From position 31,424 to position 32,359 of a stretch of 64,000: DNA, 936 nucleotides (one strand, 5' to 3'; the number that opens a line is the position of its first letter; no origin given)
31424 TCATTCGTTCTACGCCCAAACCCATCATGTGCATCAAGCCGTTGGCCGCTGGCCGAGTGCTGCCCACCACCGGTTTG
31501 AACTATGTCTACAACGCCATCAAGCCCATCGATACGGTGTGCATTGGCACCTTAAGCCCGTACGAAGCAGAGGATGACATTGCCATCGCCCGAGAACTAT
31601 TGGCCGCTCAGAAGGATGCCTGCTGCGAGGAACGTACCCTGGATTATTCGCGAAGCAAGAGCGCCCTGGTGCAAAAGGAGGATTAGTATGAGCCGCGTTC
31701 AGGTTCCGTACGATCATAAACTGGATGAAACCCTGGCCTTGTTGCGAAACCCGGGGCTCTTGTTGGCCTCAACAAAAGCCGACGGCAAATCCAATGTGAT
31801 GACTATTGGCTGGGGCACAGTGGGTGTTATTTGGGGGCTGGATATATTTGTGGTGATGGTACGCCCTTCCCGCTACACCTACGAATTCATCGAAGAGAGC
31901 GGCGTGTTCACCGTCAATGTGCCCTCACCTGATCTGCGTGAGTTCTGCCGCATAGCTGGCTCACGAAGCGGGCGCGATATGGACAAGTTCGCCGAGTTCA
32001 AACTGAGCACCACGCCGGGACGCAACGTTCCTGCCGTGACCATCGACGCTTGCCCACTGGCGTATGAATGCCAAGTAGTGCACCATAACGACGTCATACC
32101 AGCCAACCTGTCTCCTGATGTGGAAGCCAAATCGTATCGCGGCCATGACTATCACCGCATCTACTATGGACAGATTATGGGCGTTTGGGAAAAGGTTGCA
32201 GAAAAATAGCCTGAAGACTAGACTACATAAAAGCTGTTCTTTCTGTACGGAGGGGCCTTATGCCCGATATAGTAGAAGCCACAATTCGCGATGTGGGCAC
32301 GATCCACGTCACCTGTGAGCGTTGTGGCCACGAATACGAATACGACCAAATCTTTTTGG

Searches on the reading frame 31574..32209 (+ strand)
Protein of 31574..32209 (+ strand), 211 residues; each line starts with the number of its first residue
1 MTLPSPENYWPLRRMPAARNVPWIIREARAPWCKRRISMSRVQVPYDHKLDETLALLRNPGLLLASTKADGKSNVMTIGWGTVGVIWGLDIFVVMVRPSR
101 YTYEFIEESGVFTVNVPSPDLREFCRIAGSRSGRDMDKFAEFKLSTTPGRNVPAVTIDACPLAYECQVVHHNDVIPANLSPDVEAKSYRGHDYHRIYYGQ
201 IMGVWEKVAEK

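Call 61: search_protein_families(library=pfam, proteins=[window:31574-32209:+], max_evalue=0.00001)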
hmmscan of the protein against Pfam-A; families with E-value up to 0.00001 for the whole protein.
window:31574-32209:+ (211 aa): 1 family
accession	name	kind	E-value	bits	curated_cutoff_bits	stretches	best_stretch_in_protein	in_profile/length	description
PF01613.24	Flavin_Reduct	-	7.2e-18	65.6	27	1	62-206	8-133/153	Flavin reductase like domain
